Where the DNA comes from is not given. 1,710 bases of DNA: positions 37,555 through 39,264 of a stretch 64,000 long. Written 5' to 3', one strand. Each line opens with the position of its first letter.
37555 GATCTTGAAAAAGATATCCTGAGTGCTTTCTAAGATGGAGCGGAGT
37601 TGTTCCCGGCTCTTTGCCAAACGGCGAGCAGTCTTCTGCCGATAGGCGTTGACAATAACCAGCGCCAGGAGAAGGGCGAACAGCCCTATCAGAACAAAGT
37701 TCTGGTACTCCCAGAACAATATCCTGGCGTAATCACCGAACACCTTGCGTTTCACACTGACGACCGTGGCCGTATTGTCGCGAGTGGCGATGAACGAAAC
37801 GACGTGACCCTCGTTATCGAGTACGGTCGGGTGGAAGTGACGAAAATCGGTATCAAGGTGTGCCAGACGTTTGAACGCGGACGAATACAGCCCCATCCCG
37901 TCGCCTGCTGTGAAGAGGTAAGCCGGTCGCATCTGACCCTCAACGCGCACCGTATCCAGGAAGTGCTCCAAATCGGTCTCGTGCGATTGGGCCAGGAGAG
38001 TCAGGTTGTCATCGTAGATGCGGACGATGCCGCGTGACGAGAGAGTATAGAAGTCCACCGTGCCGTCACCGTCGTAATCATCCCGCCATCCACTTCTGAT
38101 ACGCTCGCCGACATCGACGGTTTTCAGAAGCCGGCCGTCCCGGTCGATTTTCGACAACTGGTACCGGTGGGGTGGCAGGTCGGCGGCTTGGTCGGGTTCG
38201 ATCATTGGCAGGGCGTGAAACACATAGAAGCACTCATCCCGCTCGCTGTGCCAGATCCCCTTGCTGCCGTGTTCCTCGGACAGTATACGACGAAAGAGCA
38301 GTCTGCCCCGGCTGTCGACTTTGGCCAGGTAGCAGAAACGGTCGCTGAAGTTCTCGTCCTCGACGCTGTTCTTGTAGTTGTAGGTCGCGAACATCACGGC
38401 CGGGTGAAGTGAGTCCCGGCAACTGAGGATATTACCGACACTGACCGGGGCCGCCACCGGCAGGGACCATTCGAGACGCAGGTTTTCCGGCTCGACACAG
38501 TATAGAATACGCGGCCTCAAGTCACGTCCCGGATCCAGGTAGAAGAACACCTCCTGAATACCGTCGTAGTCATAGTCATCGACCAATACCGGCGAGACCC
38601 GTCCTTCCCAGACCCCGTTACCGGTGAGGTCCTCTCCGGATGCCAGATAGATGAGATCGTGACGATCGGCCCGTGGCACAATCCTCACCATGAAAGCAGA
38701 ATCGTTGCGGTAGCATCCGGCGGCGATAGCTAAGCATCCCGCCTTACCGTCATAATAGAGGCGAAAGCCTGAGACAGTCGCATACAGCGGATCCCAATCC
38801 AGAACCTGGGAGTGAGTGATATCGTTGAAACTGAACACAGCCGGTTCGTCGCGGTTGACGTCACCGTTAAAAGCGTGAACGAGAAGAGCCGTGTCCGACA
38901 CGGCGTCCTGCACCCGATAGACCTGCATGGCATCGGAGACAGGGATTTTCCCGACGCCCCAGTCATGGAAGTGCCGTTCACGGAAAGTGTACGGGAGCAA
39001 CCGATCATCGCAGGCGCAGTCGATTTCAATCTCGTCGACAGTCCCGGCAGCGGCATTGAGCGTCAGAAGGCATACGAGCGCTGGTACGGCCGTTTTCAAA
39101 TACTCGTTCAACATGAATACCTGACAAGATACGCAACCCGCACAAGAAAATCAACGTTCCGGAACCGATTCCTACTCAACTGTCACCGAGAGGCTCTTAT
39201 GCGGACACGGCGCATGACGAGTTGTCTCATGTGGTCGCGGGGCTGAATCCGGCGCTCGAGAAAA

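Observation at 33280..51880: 18.6-kb same-strand locus: two giant dockerin-tailed surface proteins plus a six-PAS kinase with an FG-GAP-like sensor and a sigma54 activator, with no cohesin partner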

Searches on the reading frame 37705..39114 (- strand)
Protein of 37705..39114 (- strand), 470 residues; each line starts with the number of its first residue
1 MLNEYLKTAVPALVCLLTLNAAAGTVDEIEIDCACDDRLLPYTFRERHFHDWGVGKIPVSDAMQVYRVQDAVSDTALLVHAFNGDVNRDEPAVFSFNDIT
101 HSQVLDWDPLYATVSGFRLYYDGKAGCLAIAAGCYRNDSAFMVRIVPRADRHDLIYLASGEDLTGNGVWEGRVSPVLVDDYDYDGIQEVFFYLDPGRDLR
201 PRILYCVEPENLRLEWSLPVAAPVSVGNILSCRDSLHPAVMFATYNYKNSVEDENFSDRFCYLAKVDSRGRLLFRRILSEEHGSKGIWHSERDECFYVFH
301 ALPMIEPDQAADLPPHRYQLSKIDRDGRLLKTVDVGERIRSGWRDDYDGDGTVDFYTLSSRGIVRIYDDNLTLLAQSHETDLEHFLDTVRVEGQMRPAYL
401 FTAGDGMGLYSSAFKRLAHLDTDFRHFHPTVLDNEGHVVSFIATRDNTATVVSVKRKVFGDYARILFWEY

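Call 11: search_protein_families(library=pfam, proteins=[window:37720-39114:-], max_evalue=10)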
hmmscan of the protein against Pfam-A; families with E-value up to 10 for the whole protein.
window:37720-39114:- (465 aa): 1 family
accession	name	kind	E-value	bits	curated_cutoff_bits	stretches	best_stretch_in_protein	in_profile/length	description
PF13517.12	FG-GAP_3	-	0.18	12.9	26.9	1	346-368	1-22/61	FG-GAP-like repeat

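Call 13: find_homologous_proteins(query=window:37705-39114:-)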
Query window:37705-39114:- (470 aa): 14 proteins with E <= 0.001 among 8000 candidates.
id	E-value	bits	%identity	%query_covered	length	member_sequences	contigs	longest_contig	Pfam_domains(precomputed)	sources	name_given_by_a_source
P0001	0.0e+0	1098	100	100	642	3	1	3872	PF13426.14,PF08448.17,PF00989.32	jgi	-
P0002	4.4e-178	611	58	96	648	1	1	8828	PF08448.17,PF00989.32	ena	-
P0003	3.4e-127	443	46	96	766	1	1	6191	PF08447.19,PF13426.14,PF13188.14,PF08448.17,PF00989.32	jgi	-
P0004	6.2e-105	370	38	97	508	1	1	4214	-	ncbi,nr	ncbi:MAG: hypothetical protein GF310_05910, partial [candidate division Zixibacteria bacterium]|nr:h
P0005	4.7e-73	264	34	93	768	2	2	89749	PF02518.32,PF14501.13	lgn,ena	-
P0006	6.1e-71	257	47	55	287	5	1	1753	-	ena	-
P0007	1.6e-70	256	33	98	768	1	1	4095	PF02518.32,PF14501.13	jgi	-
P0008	2.4e-67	246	31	95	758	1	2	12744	PF02518.32,PF14501.13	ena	-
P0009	7.0e-54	201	29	98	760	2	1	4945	PF02518.32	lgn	-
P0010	6.5e-53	198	28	98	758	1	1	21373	PF02518.32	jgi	jgi:signal transduction histidine kinase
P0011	2.8e-50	189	29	93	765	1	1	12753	PF02518.32,PF14501.13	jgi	-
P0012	1.6e-49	187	29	94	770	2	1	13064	PF02518.32,PF14501.13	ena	-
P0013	9.6e-41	158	29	95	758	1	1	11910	PF02518.32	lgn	-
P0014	1.4e-32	131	29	75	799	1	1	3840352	PF02518.32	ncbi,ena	-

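Call 14: find_encoding_contigs(protein=P0005, flank=10000, max_places=2)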
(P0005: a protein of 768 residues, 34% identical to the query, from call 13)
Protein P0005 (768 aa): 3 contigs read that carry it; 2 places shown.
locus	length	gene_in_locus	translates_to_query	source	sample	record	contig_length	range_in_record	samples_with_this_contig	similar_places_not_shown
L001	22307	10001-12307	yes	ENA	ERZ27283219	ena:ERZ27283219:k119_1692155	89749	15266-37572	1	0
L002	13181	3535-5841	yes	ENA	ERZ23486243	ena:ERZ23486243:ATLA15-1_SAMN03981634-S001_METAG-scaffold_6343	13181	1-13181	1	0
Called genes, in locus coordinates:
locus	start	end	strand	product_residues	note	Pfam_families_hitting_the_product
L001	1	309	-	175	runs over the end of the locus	PF00571:CBS (weak)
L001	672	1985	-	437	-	PF02321:OEP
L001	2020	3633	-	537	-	PF07690:MFS_1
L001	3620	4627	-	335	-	PF00364:Biotin_lipoyl (faint), PF25917:BSH_RND, PF25973:BSH_CzcB, PF25885:HH_EMRA (weak), PF25954:Beta-barrel_RND_2 (weak)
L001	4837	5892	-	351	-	PF10017:Methyltransf_33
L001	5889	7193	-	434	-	PF12867:DinB_2, PF03781:FGE-sulfatase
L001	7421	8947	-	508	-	PF00528:BPD_transp_1, PF04069:OpuAC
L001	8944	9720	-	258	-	PF00005:ABC_tran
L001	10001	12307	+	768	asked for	PF02518:HATPase_c, PF14501:HATPase_c_5 (weak)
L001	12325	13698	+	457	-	PF00072:Response_reg, PF00158:Sigma54_activat, PF14532:Sigma54_activ_2, PF25601:AAA_lid_14, PF02954:HTH_8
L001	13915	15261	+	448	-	PF00999:Na_H_Exchanger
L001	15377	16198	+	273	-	PF06940:DUF1287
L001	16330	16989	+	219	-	PF01027:Bax1-I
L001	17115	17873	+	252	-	PF01209:Ubie_methyltran (weak), PF02353:CMAS (weak), PF13489:Methyltransf_23, PF13847:Methyltransf_31, PF08241:Methyltransf_11, PF13649:Methyltransf_25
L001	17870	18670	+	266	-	PF03848:TehB (weak), PF01209:Ubie_methyltran, PF02353:CMAS, PF13489:Methyltransf_23, PF13649:Methyltransf_25, PF13847:Methyltransf_31, PF08241:Methyltransf_11, PF08242:Methyltransf_12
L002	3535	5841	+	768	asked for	PF02518:HATPase_c, PF14501:HATPase_c_5 (weak)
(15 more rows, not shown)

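Call 15: find_encoding_contigs(protein=P0014, flank=10000, max_places=2)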
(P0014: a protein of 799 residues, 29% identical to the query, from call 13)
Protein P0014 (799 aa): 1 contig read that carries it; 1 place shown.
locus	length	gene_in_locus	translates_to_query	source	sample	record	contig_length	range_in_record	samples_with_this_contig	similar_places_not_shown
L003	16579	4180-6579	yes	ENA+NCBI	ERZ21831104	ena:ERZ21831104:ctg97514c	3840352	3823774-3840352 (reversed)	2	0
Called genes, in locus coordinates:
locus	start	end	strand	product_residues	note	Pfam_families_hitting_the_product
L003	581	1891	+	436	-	PF00089:Trypsin, PF13365:Trypsin_2, PF00595:PDZ, PF13180:PDZ_2, PF17820:PDZ_6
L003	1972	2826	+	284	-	PF00140:Sigma70_r1_2, PF04542:Sigma70_r2, PF04539:Sigma70_r3, PF04545:Sigma70_r4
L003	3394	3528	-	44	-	-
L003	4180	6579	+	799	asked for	PF02518:HATPase_c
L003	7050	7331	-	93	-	-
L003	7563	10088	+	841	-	PF20437:LonC_helical, PF13654:AAA_32, PF20436:LonB_AAA-LID, PF05362:Lon_C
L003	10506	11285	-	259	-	-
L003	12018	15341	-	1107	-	PF13485:Peptidase_MA_2, PF00930:DPPIV_N (faint), PF07676:PD40 (faint), PF26550:Tricorn_2nd, PF25174:Beta-prop_THOC3 (weak), PF26549:Tricorn_N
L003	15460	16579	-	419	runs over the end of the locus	PF00275:EPSP_synthase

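Call 16: find_encoding_contigs(protein=P0002, flank=10000, max_places=2)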
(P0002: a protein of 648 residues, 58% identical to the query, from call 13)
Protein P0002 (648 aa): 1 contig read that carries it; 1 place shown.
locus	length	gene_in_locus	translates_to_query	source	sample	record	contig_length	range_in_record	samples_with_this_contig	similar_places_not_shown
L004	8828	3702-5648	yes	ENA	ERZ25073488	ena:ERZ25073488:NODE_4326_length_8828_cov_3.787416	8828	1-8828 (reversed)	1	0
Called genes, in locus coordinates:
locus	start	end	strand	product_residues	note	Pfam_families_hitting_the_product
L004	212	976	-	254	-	PF02535:Zip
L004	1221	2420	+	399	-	PF13229:Beta_helix, PF05048:NosD, PF13229:Beta_helix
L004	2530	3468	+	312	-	-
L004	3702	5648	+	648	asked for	PF00989:PAS (faint), PF08448:PAS_4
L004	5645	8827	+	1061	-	?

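Call 18: find_encoding_contigs(protein=P0003, flank=10000, max_places=2)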
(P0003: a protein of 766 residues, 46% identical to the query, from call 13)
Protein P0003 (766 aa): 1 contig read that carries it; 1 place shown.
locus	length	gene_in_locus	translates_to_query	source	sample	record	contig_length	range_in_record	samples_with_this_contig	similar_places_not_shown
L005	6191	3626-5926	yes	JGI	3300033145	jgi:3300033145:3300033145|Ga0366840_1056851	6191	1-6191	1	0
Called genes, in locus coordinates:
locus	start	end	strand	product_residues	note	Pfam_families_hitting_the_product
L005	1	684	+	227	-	?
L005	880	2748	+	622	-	PF08757:CotH, PF00932:LTD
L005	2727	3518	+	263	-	PF00932:LTD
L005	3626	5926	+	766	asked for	PF00989:PAS (faint), PF13188:PAS_8 (faint), PF08447:PAS_3, PF08448:PAS_4 (weak), PF13426:PAS_9, PF08448:PAS_4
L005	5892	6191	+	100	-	?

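Call 19: find_encoding_contigs(protein=P0004, flank=10000, max_places=2)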
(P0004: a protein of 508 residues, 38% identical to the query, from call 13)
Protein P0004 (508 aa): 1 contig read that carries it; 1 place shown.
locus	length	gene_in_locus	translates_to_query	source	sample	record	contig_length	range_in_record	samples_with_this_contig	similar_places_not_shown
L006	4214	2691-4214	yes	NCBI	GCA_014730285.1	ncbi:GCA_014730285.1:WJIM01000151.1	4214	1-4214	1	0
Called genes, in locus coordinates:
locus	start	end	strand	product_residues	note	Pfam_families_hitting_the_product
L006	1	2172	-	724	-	PF17963:Big_9 (faint), PF00092:VWA, PF13519:VWA_2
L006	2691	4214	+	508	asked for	?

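Call 42: predict_structure(alignment_id=A3)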
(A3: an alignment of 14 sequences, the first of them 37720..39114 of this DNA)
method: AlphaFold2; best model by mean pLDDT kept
length: 465 residues; sequences in the alignment: 14
mean_pLDDT: 90.0   pTM: 0.86
mean pLDDT of the five models: 90.0, 89.4, 87.5, 87.2, 86.3
residues with pLDDT >= 90: 338; 70-90: 101; 50-70: 20; < 50: 6
segments of 3 or more residues with pLDDT < 50: 18-23
pLDDT, mean of each block of 10 residues (from residue 1): 61 54 73 82 92 87 94 91 82 89 85 94 94 93 90 91 79 94 94 86 94 96 93 91 91 93 96 96 90 89 92 93 95 95 92 95 95 96 96 95 94 95 93 96 92 95 90
secondary structure, 60 per line:
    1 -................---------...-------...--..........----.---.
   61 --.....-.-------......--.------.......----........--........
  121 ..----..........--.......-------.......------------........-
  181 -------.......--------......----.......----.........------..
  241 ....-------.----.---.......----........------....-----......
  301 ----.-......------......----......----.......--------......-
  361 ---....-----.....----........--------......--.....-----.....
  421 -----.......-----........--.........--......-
elements in order: H2-17 E27-29 E42-51 E63-67 E77-82 E92-98 E103-110 E113-122 E127-136 E139-145 E153-159 E172-179 E188-194 E203-208 E213-219 E224-232 E239-244 E261-267 E272-279 E286-289 E295-300 H307-312 E319-324 E329-334 E339-345 E354-359 E364-367 E373-377 E382-389 E398-403 E406-410 E416-420 E426-432 E438-445 E448-456 H459-464

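Call 47: fold_search(model_id=the predicted structure, library=pdb)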
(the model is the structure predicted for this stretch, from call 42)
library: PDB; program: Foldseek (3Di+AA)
matches with E <= 10: 1623; with E <= 0.001: 784
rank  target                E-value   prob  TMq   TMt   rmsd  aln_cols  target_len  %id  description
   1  9ppx_C                1.5e-09  1.00  0.37  0.49   8.5       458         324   12  CryoEM structure of delta opioid receptor bound to G proteins and naltrexone (released 2026-03-04)
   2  6eg8_B                3.0e-09  1.00  0.41  0.51  12.9       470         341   12  Structure of the GDP-bound Gs heterotrimer (released 2019-06-05)
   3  6omm_B                3.4e-09  1.00  0.40  0.50  11.1       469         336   12  Cryo-EM structure of formyl peptide receptor 2/lipoxin A4 receptor in complex with Gi (released 2020-02-26)
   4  9jco_B                4.3e-09  1.00  0.38  0.48  12.1       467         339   12  Cryo-EM structure of the proton-sensing GPCR (GPR4)-Gs protein complex at pH 6.5 (released 2025-07-09)
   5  8wc8_B                5.0e-09  1.00  0.38  0.49   7.9       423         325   11  Cryo-EM structure of the ZH8651-bound hTAAR1-Gs complex (released 2023-12-27)
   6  7jv5_B                9.3e-09  1.00  0.40  0.50  11.4       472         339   11  Cryo-EM structure of SKF-81297-bound dopamine receptor 1 in complex with Gs protein (released 2021-02-24)
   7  9ppw_C                1.2e-08  1.00  0.37  0.47  13.6       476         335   11  CryoEM structure of delta opioid receptor bound to G proteins and Naltrindole (released 2026-03-04)
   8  9jcq_B                1.7e-08  1.00  0.38  0.48  12.1       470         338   11  Cryo-EM structure of the proton-sensing GPCR (GPR4)-Gs protein complex at pH 7.4 (released 2025-07-09)
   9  8gef_B                1.8e-08  1.00  0.38  0.49  12.0       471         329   11  CryoEM structure of beta-2-adrenergic receptor in complex with nucleotide-free Gs heterotrimer (#16 of 20) (released 2024-03-06)
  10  8unw_B                1.9e-08  1.00  0.39  0.50  11.8       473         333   11  CryoEM structure of beta-2-adrenergic receptor in complex with GTP-bound Gs heterotrimer (Class L) (released 2024-03-06)
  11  6g79_B                2.0e-08  1.00  0.39  0.49  13.1       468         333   12  Coupling specificity of heterotrimeric Go to the serotonin 5-HT1B receptor (released 2018-06-20)
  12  9m8k_B                2.1e-08  1.00  0.40  0.51  13.7       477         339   12  cryo-EM structure of human TAS2R4 with oligopeptide (released 2026-03-18)
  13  8gdz_B                2.2e-08  1.00  0.39  0.50  11.3       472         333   11  CryoEM structure of beta-2-adrenergic receptor in complex with nucleotide-free Gs heterotrimer (#1 of 20) (released 2024-03-06)
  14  5mzh_B                2.3e-08  1.00  0.48  0.53   7.3       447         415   10  Crystal structure of ODA16 from Chlamydomonas reinhardtii (released 2017-03-22)
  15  6gdg_B                2.4e-08  1.00  0.38  0.48  11.6       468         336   12  Cryo-EM structure of the adenosine A2A receptor bound to a miniGs heterotrimer (released 2018-05-16)
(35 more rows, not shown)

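Call 93: find_related_loci(query=A3, collection=metagenome_contigs, flank=10000)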
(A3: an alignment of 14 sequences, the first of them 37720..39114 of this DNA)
Query A3 (465 aa) in metagenome_contigs; peptide patterns used: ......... (x = any residue, [..] = any of these).
399 stretches matched a pattern; 12 encode a relative of the query (tblastn E <= 1e-3); 12 distinct loci.
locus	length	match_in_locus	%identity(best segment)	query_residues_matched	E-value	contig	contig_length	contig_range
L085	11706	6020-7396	56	5-465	2e-171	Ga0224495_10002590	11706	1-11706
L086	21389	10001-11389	52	14-465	1e-158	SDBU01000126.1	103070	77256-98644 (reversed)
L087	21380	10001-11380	48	3-465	9e-143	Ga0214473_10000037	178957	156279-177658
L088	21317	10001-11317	38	26-465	4e-106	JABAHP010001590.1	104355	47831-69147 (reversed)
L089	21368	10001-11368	39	9-465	3e-108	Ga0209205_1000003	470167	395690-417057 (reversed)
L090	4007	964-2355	29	1-465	3e-64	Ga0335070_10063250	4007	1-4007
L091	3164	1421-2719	31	24-459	5e-63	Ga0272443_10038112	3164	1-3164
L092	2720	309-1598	28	8-441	3e-55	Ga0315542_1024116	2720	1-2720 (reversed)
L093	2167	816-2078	27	6-420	7e-46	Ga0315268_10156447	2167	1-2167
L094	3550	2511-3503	30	12-332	9e-42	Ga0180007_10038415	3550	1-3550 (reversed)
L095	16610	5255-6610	28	5-459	5e-38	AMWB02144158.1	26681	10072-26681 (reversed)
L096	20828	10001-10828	33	6-275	2e-34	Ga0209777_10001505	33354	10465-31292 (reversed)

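Call 96: search_protein_families(library=pfam, proteins=[L086:6121-9903:+, L086:4183-6117:+, L086:2217-3617:+, L088:16346-21316:+, L085:3411-4721:+, L085:4768-5769:+, L095:8936-11704:-, L087:6093-9914:+], max_evalue=0.001)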
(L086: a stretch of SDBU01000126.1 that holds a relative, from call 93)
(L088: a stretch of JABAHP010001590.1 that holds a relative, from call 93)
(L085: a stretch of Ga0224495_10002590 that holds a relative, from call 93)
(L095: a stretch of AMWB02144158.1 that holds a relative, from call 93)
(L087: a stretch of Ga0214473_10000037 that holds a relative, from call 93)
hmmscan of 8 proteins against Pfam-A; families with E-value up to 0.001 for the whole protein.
L086:6121-9903:+ (1261 aa): 1 family
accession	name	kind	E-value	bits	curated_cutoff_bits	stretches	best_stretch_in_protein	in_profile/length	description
PF00873.25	ACR_tran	-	2.4e-179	598.7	28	4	54-611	23-545/1021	AcrB/AcrD/AcrF family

L086:4183-6117:+ (645 aa): 4 families
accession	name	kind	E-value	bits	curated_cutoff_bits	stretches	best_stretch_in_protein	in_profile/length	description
PF16576.10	HlyD_D23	-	9.5e-73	244.4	30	1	132-351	3-213/214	Barrel-sandwich domain of CusB or HlyD membrane-fusion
PF13437.12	HlyD_3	-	1.5e-18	67.9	22.2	1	248-347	1-104/106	HlyD family secretion protein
PF11827.13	DUF3347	-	3.2e-18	66.8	25.5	1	502-591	2-91/93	Protein of unknown function (DUF3347)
PF19335.5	HMBD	-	5.4e-10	39.5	23.6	1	70-95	2-27/28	Heavy metal binding domain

L086:2217-3617:+ (467 aa): 1 family
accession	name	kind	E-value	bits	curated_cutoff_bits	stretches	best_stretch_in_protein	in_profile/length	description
PF02321.23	OEP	-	4.3e-36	124.9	22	2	285-460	11-185/187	Outer membrane efflux protein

L088:16346-21316:+ (1657 aa): 1 family
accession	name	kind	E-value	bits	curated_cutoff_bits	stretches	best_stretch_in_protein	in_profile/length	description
PF13229.12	Beta_helix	-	2.6e-19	69.9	25.9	2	1214-1360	11-158/158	Right handed beta helix region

L085:3411-4721:+ (437 aa): 2 families
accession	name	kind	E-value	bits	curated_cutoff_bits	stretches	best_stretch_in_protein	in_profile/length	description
PF13229.12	Beta_helix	-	2.5e-29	102.4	25.9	2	203-364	2-156/158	Right handed beta helix region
PF05048.19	NosD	-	2.5e-11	43.8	23.6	1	204-338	19-150/212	Periplasmic copper-binding protein (NosD)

L085:4768-5769:+ (334 aa): 0 families

L095:8936-11704:- (923 aa): 3 families
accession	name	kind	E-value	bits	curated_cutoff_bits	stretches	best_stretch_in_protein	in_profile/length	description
PF05193.26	Peptidase_M16_C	-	2.5e-53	181.1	23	2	682-853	2-180/181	Peptidase M16 inactive domain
PF00675.25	Peptidase_M16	-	5.1e-34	117.7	22.3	2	52-196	2-146/149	Insulinase (Peptidase family M16)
PF08593.16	Mug135_C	-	0.00067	20.3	23.8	0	194-222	33-60/82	Mug135-like, C-terminal domain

L087:6093-9914:+ (1274 aa): 1 family
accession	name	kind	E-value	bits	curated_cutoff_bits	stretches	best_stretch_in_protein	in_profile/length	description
PF00873.25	ACR_tran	-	5.6e-181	604.1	28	4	67-624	23-545/1021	AcrB/AcrD/AcrF family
